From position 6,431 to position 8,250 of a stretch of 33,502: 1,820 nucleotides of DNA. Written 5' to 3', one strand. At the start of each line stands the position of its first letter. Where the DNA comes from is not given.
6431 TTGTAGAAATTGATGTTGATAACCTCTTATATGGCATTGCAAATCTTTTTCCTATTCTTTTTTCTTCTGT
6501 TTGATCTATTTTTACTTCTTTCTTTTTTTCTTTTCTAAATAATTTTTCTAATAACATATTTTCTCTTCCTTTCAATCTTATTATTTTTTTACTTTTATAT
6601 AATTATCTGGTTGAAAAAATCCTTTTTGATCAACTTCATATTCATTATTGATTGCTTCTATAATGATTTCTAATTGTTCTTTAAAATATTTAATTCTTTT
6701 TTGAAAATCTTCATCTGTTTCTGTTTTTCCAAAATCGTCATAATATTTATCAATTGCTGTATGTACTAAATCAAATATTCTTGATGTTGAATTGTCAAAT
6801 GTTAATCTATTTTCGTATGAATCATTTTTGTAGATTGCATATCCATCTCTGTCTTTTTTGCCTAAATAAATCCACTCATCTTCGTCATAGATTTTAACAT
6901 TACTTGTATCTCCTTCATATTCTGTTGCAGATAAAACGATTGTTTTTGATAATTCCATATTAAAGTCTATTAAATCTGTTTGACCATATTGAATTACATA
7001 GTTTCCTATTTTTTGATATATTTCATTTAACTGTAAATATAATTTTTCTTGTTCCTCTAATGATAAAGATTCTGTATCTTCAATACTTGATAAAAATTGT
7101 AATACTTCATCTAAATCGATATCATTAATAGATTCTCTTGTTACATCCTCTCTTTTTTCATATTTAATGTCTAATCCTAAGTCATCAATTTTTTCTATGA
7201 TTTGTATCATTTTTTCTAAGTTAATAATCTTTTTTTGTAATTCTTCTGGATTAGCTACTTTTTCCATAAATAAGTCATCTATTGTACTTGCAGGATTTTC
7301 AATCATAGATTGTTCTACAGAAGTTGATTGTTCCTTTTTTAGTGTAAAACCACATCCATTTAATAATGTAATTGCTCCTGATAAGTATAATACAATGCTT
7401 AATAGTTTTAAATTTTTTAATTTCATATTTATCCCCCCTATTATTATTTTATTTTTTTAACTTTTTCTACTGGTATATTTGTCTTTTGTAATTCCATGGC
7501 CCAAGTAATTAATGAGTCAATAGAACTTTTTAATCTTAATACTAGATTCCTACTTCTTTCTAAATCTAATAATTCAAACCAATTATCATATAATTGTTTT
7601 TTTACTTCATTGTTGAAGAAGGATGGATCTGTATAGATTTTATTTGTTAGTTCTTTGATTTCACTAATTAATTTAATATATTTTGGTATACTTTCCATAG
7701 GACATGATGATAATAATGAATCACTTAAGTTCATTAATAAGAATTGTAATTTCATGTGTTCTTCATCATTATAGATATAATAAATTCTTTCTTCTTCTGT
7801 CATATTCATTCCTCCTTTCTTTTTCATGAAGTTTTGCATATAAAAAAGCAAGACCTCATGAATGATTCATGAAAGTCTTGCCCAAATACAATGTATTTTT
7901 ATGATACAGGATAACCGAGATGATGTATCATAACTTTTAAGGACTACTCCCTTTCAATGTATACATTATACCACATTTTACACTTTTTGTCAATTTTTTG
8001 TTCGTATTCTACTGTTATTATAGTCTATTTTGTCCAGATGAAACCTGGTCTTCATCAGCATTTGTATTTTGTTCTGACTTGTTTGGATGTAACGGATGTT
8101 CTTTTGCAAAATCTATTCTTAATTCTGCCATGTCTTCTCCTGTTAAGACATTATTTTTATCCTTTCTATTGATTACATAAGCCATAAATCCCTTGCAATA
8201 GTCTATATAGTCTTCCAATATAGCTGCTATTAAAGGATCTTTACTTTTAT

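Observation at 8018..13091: Translationally coupled module: divergent YfiH/LACC1-like enzyme, 159-aa helical protein and 1204-aa HD-domain protein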

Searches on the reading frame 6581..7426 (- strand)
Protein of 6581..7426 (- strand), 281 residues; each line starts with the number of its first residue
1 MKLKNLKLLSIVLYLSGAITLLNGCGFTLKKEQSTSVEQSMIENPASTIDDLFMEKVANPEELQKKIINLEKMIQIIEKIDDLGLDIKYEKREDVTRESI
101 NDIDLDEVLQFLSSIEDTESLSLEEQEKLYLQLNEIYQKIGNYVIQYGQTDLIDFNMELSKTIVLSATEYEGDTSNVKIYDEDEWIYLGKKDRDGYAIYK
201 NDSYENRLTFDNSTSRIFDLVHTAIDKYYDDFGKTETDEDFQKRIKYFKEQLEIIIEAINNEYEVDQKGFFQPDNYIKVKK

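Call 3: search_protein_families(library=pfam, proteins=[window:6581-7426:-], max_evalue=0.1)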
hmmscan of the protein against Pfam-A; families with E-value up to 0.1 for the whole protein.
window:6581-7426:- (281 aa): 1 family
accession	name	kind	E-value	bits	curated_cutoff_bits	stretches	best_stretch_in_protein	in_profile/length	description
PF09409.15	PUB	-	0.054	13.9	34.3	0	2-34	31-63/82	PUB domain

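Call 5: search_protein_families(library=padloc, proteins=[window:6581-7426:-], max_evalue=0.1)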
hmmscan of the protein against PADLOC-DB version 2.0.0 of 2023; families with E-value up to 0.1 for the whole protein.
window:6581-7426:- (281 aa): 0 families

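Call 98: search_protein_families(library=phrogs, proteins=[window:6581-7426:-], max_evalue=0.01)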
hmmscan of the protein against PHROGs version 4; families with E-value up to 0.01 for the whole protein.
window:6581-7426:- (281 aa): 0 families

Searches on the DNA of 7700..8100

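Call 44: search_rna_families(source=window, start=7700, end=8100, threshold=evalue, max_evalue=1, show_alignments=2)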
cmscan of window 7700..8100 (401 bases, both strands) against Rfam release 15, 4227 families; matches with E-value up to 1: 3.
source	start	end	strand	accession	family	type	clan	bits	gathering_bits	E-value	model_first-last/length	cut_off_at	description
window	7706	7770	+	RF00188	SNORD103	Gene; snRNA; snoRNA; CD-box;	-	21.2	45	0.067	1-83/83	no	Small nucleolar RNA SNORD103/SNORD85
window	7800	7884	-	RF00012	U3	Gene; snRNA; snoRNA; CD-box;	CL00100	17.9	34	0.06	1-219/219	no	Small nucleolar RNA U3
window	7765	7885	+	RF02706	TeloSII_ncR30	Gene; sRNA;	-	14.5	86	0.45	1-226/226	no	TeloSII non coding RNA 30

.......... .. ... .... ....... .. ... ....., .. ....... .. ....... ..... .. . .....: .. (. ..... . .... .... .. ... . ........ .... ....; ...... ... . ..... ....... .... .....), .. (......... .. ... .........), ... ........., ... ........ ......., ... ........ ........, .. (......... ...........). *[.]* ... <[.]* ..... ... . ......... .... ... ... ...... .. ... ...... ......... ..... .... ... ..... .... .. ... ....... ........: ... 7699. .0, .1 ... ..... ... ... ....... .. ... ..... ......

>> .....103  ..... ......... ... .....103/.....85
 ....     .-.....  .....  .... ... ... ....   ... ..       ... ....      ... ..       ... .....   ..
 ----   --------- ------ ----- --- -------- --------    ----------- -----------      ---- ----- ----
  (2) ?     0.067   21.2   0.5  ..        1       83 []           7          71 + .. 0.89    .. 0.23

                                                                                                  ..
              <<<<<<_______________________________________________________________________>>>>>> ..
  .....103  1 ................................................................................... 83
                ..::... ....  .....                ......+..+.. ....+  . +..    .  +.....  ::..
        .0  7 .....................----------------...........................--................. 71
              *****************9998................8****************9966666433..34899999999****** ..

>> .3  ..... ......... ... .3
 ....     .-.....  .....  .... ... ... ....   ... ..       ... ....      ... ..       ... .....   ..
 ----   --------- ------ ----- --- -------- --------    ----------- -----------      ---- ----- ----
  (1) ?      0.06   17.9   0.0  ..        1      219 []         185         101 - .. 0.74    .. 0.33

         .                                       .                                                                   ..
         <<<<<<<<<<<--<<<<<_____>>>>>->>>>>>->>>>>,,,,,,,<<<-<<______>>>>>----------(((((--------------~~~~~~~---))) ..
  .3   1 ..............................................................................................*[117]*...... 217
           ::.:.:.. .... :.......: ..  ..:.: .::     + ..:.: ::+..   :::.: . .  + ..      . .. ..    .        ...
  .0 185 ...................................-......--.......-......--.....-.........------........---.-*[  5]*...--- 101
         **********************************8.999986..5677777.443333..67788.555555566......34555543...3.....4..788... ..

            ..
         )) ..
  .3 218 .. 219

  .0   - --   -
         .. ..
